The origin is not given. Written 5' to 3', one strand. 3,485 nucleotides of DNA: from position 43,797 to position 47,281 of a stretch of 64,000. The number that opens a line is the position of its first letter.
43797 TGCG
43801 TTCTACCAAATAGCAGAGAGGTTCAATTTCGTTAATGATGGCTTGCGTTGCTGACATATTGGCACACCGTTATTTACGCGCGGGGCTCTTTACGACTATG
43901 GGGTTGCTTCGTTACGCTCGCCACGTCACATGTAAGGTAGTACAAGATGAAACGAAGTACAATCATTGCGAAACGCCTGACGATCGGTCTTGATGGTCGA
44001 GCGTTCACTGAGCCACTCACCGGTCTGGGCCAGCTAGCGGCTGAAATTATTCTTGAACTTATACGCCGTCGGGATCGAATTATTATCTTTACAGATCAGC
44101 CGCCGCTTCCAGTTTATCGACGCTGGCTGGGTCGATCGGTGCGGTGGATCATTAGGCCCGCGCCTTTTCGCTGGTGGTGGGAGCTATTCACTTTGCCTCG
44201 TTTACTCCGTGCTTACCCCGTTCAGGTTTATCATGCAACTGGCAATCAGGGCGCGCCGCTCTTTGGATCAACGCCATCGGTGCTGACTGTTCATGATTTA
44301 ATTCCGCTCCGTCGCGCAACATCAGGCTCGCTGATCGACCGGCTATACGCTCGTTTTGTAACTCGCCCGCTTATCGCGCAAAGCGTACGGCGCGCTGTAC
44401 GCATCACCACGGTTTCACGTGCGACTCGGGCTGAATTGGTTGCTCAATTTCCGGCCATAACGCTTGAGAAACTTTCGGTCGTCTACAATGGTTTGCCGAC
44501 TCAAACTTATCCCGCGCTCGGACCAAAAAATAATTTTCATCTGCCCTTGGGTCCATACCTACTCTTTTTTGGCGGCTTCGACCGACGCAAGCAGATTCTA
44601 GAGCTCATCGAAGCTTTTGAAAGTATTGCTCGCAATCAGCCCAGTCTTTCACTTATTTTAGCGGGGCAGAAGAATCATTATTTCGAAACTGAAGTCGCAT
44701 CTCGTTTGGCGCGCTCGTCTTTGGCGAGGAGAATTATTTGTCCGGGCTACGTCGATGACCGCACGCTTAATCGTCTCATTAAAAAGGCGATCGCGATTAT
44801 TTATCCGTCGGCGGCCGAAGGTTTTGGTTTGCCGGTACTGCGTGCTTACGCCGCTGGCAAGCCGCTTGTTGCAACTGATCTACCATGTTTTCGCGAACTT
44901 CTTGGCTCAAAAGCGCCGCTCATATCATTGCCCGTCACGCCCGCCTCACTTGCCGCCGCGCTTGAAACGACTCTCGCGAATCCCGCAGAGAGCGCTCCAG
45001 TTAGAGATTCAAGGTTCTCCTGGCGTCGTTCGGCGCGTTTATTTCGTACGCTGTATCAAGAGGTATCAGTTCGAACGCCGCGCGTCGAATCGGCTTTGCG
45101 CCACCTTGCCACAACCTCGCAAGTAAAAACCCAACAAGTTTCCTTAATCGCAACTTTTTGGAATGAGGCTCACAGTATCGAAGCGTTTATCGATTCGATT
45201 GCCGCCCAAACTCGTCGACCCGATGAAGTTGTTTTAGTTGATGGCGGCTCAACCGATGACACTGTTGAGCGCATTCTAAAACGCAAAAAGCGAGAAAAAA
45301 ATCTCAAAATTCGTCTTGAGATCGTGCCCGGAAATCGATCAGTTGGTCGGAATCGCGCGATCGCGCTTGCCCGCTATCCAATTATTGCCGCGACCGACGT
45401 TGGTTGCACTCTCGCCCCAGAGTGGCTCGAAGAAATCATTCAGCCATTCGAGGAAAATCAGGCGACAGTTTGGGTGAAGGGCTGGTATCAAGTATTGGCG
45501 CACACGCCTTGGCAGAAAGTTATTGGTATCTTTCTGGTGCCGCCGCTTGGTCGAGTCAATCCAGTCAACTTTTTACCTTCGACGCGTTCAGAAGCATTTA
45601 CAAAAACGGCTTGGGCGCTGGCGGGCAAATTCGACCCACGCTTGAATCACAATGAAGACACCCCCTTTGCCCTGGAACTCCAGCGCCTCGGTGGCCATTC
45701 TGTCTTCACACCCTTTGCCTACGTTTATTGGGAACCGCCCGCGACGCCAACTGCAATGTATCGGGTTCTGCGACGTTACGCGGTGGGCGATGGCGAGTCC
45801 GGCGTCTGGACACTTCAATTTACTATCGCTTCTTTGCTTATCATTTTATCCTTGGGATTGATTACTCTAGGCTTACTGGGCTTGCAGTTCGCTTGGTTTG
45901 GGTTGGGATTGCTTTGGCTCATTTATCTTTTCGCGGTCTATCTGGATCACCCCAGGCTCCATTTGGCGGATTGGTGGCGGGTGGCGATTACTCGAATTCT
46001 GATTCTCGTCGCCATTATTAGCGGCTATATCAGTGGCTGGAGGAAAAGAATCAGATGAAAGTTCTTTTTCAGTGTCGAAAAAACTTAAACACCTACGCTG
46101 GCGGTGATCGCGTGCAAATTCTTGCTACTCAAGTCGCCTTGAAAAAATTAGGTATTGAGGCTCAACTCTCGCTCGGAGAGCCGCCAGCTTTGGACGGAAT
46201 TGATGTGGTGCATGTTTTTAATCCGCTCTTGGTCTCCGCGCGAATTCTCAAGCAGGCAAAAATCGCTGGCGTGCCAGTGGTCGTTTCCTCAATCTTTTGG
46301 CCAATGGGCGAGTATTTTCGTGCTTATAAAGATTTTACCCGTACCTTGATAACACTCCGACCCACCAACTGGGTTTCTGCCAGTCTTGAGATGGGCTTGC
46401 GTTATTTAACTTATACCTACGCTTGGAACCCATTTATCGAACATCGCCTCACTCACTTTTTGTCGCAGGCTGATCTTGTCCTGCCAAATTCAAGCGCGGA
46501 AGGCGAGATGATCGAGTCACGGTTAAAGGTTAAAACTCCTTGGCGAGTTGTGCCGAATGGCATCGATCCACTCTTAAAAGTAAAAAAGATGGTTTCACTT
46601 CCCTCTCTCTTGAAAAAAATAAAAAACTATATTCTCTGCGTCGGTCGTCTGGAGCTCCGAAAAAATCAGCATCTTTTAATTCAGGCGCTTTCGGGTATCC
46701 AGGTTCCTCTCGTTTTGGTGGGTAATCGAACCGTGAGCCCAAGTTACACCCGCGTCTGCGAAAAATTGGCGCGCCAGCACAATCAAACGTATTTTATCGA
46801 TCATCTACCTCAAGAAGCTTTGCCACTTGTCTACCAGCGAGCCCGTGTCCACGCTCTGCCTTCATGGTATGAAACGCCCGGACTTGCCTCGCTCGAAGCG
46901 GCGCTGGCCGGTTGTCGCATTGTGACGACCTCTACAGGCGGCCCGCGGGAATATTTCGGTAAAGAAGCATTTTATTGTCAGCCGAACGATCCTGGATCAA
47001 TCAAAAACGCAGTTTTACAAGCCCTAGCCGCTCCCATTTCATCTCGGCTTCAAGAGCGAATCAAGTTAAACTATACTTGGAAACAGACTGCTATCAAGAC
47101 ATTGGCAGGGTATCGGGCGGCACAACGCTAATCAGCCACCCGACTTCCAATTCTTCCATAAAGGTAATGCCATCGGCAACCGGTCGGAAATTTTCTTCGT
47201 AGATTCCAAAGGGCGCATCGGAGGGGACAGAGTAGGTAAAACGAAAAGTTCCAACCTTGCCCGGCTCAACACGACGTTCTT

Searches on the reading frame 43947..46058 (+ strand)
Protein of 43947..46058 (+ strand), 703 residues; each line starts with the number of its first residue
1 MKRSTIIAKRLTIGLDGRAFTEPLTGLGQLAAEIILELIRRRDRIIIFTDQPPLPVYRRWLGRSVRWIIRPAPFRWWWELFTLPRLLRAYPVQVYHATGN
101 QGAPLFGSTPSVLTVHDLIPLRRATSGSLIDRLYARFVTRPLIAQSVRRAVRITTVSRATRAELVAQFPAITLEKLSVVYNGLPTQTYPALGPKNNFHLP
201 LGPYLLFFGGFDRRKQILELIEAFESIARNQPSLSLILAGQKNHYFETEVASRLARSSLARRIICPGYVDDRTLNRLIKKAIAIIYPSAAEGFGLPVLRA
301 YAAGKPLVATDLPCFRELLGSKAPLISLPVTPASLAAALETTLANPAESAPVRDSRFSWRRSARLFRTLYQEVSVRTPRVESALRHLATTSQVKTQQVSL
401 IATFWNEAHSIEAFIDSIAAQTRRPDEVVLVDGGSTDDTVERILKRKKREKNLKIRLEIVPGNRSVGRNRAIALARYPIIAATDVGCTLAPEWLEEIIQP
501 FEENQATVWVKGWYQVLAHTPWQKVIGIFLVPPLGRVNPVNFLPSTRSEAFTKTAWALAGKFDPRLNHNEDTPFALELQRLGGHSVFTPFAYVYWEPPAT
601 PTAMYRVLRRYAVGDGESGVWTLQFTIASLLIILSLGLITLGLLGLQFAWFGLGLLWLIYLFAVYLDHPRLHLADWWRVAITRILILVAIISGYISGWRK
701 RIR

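Call 10: search_protein_families(library=pfam, proteins=[window:43947-46058:+], max_evalue=0.001)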
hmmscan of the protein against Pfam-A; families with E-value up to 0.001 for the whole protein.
window:43947-46058:+ (703 aa): 8 families
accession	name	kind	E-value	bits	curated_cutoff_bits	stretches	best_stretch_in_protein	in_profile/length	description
PF13692.12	Glyco_trans_1_4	-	1.1e-20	74.8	27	1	203-345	2-142/142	Glycosyl transferases group 1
PF00534.26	Glycos_transf_1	-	1.7e-19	70.5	26.4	1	203-347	16-160/172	Glycosyl transferases group 1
PF00535.33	Glycos_transf_2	-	5.1e-19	69.3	23.3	1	399-514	1-116/168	Glycosyl transferase family 2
PF13439.12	Glyco_transf_4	-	1.3e-14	55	28.5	1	26-186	3-169/170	Glycosyltransferase Family 4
PF13641.12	Glyco_tranf_2_3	-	1.2e-08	35.7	27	1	397-610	2-226/230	Glycosyltransferase like family 2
PF13579.12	Glyco_trans_4_4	-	4.1e-08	34.2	29.7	1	25-182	1-158/158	Glycosyl transferase 4-like domain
PF20706.3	GT4-conflict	-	6.9e-07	29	26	1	204-322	199-323/385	Family 4 Glycosyltransferase in conflict systems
PF13632.12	Glyco_trans_2_3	-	8e-06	26.2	27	1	558-664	86-179/198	Glycosyl transferase family group 2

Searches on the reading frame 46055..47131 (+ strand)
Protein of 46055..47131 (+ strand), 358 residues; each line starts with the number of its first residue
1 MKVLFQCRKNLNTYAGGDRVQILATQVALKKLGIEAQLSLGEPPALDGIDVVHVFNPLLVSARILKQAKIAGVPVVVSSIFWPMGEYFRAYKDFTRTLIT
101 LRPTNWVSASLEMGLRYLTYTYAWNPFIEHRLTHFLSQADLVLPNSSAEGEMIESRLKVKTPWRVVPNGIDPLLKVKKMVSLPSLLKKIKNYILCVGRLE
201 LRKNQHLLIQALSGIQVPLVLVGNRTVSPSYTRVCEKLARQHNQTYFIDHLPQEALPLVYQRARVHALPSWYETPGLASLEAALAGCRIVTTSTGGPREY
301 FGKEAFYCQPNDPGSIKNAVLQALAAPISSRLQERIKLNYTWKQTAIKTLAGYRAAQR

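Call 10: search_protein_families(library=pfam, proteins=[window:46055-47131:+], max_evalue=0.001)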
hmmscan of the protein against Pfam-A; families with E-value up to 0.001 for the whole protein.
window:46055-47131:+ (358 aa): 5 families
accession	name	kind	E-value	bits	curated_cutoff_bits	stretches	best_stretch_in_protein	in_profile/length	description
PF00534.26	Glycos_transf_1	-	7.7e-24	84.6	26.4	1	187-332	12-161/172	Glycosyl transferases group 1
PF13692.12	Glyco_trans_1_4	-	1.1e-19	71.5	27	1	191-325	2-141/142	Glycosyl transferases group 1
PF13439.12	Glyco_transf_4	-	5.2e-08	33.5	28.5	1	48-172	72-168/170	Glycosyltransferase Family 4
PF13579.12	Glyco_trans_4_4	-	1.5e-06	29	29.7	1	47-169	70-158/158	Glycosyl transferase 4-like domain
PF13524.12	Glyco_trans_1_2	-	0.00034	21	25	0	206-348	3-141/144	Glycosyl transferase-like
